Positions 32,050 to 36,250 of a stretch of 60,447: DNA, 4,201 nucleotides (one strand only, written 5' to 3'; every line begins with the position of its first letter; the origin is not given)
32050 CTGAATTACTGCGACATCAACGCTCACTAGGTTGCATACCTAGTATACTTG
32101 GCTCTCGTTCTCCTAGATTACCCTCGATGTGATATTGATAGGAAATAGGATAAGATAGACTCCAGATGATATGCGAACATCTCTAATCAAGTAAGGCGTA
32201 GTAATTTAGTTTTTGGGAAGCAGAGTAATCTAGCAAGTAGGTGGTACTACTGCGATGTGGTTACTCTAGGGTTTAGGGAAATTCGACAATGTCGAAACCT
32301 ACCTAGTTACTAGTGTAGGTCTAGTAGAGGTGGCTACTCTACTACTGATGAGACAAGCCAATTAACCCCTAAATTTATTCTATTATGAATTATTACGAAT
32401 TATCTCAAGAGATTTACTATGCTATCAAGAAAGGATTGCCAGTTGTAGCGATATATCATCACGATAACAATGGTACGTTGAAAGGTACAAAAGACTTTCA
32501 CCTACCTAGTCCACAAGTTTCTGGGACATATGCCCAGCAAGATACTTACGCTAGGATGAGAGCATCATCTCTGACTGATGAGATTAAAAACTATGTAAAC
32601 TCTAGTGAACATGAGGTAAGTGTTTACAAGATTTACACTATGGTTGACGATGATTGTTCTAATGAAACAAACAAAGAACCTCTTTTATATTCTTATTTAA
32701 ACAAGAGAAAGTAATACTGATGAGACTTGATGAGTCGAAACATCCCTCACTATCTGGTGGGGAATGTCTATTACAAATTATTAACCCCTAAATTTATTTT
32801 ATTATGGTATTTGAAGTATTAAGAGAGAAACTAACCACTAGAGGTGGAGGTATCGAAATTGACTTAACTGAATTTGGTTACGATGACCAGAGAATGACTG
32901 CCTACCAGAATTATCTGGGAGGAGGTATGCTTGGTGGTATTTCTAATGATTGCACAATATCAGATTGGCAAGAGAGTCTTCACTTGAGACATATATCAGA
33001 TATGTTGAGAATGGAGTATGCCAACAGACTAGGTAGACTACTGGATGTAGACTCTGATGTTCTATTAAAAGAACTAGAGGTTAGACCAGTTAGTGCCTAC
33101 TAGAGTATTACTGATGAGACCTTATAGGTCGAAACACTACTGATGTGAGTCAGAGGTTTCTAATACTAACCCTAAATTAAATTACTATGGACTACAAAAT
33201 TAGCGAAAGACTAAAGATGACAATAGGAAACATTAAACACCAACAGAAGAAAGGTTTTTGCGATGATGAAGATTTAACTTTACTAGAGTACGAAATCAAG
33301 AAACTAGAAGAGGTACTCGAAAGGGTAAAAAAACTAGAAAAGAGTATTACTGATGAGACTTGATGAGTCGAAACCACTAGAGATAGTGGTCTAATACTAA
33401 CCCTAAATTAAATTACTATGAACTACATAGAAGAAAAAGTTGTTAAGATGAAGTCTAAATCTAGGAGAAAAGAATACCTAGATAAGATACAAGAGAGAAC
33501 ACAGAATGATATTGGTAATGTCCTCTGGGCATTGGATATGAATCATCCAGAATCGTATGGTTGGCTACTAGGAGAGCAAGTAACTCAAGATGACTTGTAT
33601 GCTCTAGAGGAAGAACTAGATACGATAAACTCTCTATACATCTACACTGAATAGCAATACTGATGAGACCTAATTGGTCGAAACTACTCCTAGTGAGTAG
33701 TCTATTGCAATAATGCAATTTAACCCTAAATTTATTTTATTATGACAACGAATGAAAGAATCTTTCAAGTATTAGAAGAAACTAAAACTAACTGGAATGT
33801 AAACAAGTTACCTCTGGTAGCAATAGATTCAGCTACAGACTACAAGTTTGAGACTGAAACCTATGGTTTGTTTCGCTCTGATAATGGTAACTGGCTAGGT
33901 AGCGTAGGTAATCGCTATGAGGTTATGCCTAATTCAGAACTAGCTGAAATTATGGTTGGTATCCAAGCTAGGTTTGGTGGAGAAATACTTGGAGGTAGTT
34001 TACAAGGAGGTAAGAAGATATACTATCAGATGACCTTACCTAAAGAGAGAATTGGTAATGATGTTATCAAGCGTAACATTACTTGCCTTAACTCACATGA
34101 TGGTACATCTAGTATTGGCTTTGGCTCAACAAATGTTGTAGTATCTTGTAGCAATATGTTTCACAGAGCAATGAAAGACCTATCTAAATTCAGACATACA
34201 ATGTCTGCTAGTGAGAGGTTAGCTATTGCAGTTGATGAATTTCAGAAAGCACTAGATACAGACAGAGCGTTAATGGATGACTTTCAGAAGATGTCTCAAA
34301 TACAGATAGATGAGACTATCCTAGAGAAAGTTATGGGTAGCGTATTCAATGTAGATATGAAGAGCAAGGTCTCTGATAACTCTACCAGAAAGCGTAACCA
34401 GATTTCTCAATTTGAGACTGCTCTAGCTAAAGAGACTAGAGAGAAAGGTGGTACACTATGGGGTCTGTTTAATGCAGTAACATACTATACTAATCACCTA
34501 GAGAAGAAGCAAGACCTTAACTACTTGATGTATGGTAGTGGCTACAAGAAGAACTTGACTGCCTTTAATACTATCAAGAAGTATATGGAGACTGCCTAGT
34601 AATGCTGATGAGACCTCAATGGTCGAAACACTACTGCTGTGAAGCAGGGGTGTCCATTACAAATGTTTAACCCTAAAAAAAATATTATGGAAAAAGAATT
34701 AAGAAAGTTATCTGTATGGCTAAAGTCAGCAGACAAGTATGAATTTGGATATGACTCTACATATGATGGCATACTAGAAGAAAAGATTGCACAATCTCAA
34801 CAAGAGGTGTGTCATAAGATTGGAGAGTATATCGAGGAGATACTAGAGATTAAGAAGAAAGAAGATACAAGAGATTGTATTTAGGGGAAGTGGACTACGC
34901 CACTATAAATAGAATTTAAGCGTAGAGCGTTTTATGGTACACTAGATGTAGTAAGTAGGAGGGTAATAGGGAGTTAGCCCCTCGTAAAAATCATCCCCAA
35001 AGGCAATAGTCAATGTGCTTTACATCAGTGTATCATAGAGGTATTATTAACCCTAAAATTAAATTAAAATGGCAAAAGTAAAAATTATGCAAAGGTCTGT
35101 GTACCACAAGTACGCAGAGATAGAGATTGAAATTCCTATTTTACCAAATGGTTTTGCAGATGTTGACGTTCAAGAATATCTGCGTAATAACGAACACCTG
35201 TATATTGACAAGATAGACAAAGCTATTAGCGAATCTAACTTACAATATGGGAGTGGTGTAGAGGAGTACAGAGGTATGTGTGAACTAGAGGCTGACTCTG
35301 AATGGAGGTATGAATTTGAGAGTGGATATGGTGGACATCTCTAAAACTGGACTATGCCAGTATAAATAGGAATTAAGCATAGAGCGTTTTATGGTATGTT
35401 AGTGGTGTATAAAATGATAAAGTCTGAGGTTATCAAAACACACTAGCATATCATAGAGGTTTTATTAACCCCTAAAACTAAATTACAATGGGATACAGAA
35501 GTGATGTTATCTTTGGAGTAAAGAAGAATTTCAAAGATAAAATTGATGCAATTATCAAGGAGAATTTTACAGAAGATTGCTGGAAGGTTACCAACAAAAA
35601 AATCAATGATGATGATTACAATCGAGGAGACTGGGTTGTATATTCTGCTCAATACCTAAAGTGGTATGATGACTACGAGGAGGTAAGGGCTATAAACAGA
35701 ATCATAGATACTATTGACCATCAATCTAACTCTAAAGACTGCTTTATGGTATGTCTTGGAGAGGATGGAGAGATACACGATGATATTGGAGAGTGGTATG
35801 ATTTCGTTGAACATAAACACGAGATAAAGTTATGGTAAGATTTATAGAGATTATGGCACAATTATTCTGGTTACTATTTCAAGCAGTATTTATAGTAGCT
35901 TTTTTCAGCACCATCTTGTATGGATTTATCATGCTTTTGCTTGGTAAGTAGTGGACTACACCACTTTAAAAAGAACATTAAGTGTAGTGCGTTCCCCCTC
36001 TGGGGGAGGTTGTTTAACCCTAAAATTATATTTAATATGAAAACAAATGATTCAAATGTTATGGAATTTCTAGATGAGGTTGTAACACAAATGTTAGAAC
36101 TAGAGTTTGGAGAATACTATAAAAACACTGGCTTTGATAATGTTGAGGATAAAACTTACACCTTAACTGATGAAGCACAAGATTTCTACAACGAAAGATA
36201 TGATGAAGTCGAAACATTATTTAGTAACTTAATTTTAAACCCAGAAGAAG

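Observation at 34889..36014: Three pistol ribozymes show compensatory changes in P1, pseudoknot and P2; two have greatly expanded P3 arms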

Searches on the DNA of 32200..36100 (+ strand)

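Call 8: search_dna_similar(query=window:32200-36100:+, collection=phages, mode=distant, max_rows=30)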
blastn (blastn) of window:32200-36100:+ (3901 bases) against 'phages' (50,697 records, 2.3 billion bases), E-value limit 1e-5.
No match.

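Call 44: search_rna_families(source=window, start=34925, end=35045, threshold=evalue, max_evalue=10, show_alignments=3)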
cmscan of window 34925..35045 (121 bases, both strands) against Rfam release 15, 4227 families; matches with E-value up to 10: 1.
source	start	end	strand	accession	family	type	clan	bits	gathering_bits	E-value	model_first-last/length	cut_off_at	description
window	34990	35045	+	RF03628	mir-2355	Gene; miRNA;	-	14.6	80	1.4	1-49/71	3'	mir-2355 microRNA precursor family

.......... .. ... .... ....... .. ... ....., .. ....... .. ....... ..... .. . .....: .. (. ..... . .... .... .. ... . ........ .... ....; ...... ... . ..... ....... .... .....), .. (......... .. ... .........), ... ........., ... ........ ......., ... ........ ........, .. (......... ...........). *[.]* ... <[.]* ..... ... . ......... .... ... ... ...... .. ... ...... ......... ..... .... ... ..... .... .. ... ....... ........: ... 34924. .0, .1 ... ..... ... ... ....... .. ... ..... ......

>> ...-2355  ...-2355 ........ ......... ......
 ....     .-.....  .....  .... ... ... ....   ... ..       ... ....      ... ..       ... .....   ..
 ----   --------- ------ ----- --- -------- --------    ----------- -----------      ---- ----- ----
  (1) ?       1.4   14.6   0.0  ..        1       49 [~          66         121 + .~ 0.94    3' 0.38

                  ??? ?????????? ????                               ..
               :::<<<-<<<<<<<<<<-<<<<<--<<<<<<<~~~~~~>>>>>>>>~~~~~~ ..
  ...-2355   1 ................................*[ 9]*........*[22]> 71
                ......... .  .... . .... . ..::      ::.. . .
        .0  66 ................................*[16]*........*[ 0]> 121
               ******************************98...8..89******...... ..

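Call 75: search_rna_families(sources=[L010, L014, L098, L109], threshold=gathering)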
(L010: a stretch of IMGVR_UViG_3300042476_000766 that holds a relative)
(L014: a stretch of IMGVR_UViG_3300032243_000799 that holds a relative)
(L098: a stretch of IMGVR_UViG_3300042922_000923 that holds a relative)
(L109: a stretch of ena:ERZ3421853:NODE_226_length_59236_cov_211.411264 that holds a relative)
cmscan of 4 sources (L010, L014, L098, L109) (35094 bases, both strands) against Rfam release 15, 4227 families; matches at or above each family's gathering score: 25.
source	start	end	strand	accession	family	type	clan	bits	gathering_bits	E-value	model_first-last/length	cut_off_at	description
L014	2222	2295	+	RF00005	tRNA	Gene; tRNA;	CL00001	68.7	29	3.8e-13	1-71/71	no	tRNA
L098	4092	4162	+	RF02679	Pistol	Gene; ribozyme;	-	68.3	34.5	1.4e-10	1-68/68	no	Pistol ribozyme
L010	5751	5824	+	RF00005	tRNA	Gene; tRNA;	CL00001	66.4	29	1.7e-12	1-71/71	no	tRNA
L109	5496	5566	+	RF02679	Pistol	Gene; ribozyme;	-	65.9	34.5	4.8e-10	1-68/68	no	Pistol ribozyme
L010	8155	8226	+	RF00005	tRNA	Gene; tRNA;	CL00001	65.7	29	2.6e-12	1-71/71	no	tRNA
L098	4572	4646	+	RF02679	Pistol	Gene; ribozyme;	-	65.1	34.5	7.4e-10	1-68/68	no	Pistol ribozyme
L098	5645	5715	+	RF02679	Pistol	Gene; ribozyme;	-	64.5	34.5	1.1e-09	1-68/68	no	Pistol ribozyme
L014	2144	2215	+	RF00005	tRNA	Gene; tRNA;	CL00001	64.3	29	6.4e-12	1-71/71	no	tRNA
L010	8267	8339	+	RF00005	tRNA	Gene; tRNA;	CL00001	64.2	29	6.7e-12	1-71/71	no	tRNA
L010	7508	7578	+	RF00005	tRNA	Gene; tRNA;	CL00001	64.1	29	7.3e-12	1-71/71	no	tRNA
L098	7456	7524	+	RF02679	Pistol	Gene; ribozyme;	-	64.1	34.5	1.3e-09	1-68/68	no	Pistol ribozyme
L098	6377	6447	+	RF02679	Pistol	Gene; ribozyme;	-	63.9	34.5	1.4e-09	1-68/68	no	Pistol ribozyme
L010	5675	5746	+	RF00005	tRNA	Gene; tRNA;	CL00001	63.5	29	1e-11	1-71/71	no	tRNA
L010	7655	7726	+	RF00005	tRNA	Gene; tRNA;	CL00001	62.7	29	1.7e-11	1-71/71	no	tRNA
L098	3360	3432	+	RF02679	Pistol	Gene; ribozyme;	-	60.5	34.5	8.6e-09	1-68/68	no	Pistol ribozyme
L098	6879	6954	+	RF02679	Pistol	Gene; ribozyme;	-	59.1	34.5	1.8e-08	1-68/68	no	Pistol ribozyme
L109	5159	5230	+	RF02679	Pistol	Gene; ribozyme;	-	57.9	34.5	3.3e-08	1-68/68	no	Pistol ribozyme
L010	5432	5494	+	RF02679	Pistol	Gene; ribozyme;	-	55.7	34.5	1.1e-07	1-68/68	no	Pistol ribozyme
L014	2080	2142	+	RF02679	Pistol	Gene; ribozyme;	-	54.8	34.5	1.7e-07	1-68/68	no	Pistol ribozyme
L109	3899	3978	+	RF02679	Pistol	Gene; ribozyme;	-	54.2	34.5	2.4e-07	1-68/68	no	Pistol ribozyme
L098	8503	8574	+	RF02679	Pistol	Gene; ribozyme;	-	53.8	34.5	3e-07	1-68/68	no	Pistol ribozyme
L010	7730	7814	+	RF00005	tRNA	Gene; tRNA;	CL00001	53.2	29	7e-09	1-71/71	no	tRNA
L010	7819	7900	+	RF00005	tRNA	Gene; tRNA;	CL00001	52.4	29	1.2e-08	1-71/71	no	tRNA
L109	6043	6124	+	RF02679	Pistol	Gene; ribozyme;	-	51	34.5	1.3e-06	1-68/68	no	Pistol ribozyme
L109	4211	4275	+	RF02679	Pistol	Gene; ribozyme;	-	43.9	34.5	5.5e-05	1-68/68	no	Pistol ribozyme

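Call 102: build_rna_model(alignment_id=A5, structure=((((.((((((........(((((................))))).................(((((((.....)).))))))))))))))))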
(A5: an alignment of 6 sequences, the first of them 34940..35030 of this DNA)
Model R1 built from alignment A5 (6 sequences, 92 columns); structure: as given.
model positions 90; base pairs 22; branch points 1; effective number of sequences 1.03; information 0.634 bits per position. Calibrated on 0.2 Mb of random sequence (short: E-values are rough).
structure used (alignment columns):
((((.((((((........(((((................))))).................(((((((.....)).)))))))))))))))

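Call 103: search_with_rna_model(model_id=R1, sources=[window, L042, L043, L044, L045, L046, L047, L048, L049, L050, L051, L052, L053, L054, L055, L056, L057, L058, L059, L060, L061, L062, L063, L064, L065, L066, L067, L068, L069, L070, L071, L073, L074, L075, L076, L077, L078, L079, L080, L081, L082, L083, L084, L085, L086, L087, L088, L089, L090, L091, L092, L093, L094, L095, L096, L097, L098, L099, L100, L101, L102, L103, L104, L105, L106, L011, L019, L035, L107, L108, L109, L134, L137, L138, L139, L140], max_evalue=1)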
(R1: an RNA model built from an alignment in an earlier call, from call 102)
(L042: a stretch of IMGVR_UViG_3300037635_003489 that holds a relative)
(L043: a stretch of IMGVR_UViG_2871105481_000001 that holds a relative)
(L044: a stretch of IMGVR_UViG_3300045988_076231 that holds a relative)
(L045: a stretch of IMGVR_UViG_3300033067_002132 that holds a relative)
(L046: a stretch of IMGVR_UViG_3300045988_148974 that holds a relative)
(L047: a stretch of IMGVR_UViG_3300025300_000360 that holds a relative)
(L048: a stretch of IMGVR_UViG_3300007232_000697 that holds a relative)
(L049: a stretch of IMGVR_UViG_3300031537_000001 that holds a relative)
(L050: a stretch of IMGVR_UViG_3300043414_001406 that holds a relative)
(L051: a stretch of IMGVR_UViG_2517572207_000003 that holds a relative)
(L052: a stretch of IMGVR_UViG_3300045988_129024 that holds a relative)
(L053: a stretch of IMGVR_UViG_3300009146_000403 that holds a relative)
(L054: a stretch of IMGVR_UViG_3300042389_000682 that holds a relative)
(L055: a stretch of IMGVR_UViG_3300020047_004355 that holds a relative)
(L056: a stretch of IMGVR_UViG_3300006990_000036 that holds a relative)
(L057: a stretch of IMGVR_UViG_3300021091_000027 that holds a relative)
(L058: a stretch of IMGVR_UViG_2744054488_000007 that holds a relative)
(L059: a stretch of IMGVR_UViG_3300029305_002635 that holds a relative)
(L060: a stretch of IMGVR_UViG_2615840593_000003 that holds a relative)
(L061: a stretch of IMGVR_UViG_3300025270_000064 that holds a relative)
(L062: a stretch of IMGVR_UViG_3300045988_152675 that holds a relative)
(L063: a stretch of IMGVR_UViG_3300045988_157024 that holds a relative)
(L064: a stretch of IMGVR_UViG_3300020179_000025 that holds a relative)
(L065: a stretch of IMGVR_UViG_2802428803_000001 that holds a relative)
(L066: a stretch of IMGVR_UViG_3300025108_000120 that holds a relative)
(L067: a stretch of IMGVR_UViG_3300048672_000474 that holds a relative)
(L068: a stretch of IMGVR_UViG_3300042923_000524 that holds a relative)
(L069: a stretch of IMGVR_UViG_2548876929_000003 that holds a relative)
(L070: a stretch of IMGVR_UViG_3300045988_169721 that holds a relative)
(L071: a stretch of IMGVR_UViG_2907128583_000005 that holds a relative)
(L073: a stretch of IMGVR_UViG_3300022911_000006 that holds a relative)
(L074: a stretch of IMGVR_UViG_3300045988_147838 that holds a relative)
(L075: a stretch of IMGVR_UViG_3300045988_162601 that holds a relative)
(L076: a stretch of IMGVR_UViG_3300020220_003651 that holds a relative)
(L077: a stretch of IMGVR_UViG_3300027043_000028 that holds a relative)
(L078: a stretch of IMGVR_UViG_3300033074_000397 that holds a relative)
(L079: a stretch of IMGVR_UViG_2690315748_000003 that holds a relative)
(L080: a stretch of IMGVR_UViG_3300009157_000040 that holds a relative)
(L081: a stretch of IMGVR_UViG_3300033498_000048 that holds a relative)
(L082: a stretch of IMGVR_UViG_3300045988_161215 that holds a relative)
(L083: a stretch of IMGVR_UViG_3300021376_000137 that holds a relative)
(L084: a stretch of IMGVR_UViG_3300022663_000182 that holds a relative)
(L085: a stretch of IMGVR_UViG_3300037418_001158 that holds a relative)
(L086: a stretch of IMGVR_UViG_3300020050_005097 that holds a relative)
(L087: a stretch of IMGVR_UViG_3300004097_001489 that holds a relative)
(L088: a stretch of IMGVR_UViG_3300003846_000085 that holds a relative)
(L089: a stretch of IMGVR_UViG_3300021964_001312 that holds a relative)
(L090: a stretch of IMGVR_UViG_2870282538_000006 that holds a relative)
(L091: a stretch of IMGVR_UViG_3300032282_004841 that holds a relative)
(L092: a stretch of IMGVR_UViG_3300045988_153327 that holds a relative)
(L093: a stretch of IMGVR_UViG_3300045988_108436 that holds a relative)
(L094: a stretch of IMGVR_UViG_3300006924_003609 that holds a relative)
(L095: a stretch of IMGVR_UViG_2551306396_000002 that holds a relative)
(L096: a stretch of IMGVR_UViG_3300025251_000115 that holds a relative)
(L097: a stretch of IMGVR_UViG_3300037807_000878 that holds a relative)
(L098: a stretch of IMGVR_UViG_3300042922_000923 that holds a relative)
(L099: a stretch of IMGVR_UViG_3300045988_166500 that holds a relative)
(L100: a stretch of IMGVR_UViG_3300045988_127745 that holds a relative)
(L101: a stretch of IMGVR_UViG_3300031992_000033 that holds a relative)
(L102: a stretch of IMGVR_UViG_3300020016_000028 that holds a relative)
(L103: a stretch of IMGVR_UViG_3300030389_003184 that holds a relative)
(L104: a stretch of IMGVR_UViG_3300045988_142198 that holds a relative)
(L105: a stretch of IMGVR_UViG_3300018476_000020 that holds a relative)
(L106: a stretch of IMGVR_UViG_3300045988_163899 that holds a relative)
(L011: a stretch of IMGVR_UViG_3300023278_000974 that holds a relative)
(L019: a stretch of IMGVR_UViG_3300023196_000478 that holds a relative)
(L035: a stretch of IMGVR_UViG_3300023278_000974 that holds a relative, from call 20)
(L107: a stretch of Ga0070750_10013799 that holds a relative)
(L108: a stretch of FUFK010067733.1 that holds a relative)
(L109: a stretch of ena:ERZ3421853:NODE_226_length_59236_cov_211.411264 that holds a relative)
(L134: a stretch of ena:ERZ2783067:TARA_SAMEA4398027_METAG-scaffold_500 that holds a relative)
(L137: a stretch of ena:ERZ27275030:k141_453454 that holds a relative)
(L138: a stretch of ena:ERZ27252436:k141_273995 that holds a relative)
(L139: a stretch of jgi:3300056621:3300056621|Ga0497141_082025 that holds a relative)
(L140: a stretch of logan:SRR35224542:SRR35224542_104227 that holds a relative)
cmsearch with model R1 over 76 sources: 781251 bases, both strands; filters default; matches with E-value up to 1: 7.
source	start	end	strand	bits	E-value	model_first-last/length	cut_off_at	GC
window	34940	35030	+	114.4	2.2e-21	1-90/90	no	0.43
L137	1885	1975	+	113.6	3.4e-21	1-90/90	no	0.42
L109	4262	4353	+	112.9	4.8e-21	1-90/90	no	0.37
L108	2944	3034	-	111.8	8.2e-21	1-90/90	no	0.4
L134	3751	3839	+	111.6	9.1e-21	1-90/90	no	0.37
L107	3674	3762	+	108.8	3.6e-20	1-90/90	no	0.4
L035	2543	2631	+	106.7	1e-19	1-90/90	no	0.43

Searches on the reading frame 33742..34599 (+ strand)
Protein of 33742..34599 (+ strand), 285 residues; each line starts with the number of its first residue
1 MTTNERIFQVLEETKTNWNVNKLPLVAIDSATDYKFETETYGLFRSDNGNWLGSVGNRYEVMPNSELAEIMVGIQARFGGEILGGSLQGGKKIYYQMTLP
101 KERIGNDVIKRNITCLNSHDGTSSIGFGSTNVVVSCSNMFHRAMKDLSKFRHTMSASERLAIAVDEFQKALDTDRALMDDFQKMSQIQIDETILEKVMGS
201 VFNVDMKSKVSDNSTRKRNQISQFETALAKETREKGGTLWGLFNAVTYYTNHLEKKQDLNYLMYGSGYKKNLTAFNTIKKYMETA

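Call 18: search_protein_families(library=phrogs, proteins=[window:33742-34599:+], max_evalue=0.01)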
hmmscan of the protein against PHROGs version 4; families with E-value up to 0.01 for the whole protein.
window:33742-34599:+ (285 aa): 3 families
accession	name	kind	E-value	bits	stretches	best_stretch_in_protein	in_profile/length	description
phrog_1221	-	unknown function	1.1e-39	137.6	1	15-257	58-313/355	-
phrog_1362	-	unknown function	0.0042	17.3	1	147-256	272-369/391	-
phrog_13446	-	unknown function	0.0055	17.7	0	167-195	25-53/56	-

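Call 19: search_protein_families(library=pfam, proteins=[window:33742-34599:+], max_evalue=0.01)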
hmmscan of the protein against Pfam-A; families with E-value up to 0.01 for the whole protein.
window:33742-34599:+ (285 aa): 1 family
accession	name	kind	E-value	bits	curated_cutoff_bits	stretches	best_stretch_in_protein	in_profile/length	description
PF06067.16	DUF932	-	1.7e-29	103.6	23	1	52-255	2-211/227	Domain of unknown function (DUF932)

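Call 20: find_related_loci(query=window:33742-34599:+, collection=viral_contigs, flank=6000)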
Query window:33742-34599:+ (285 aa) in viral_contigs; peptide patterns used: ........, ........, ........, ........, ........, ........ (x = any residue, [..] = any of these).
6 stretches matched a pattern; 2 encode a relative of the query (tblastn E <= 1e-3); 1 distinct loci.
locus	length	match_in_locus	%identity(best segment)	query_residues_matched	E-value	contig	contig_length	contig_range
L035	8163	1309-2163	92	1-285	0e+0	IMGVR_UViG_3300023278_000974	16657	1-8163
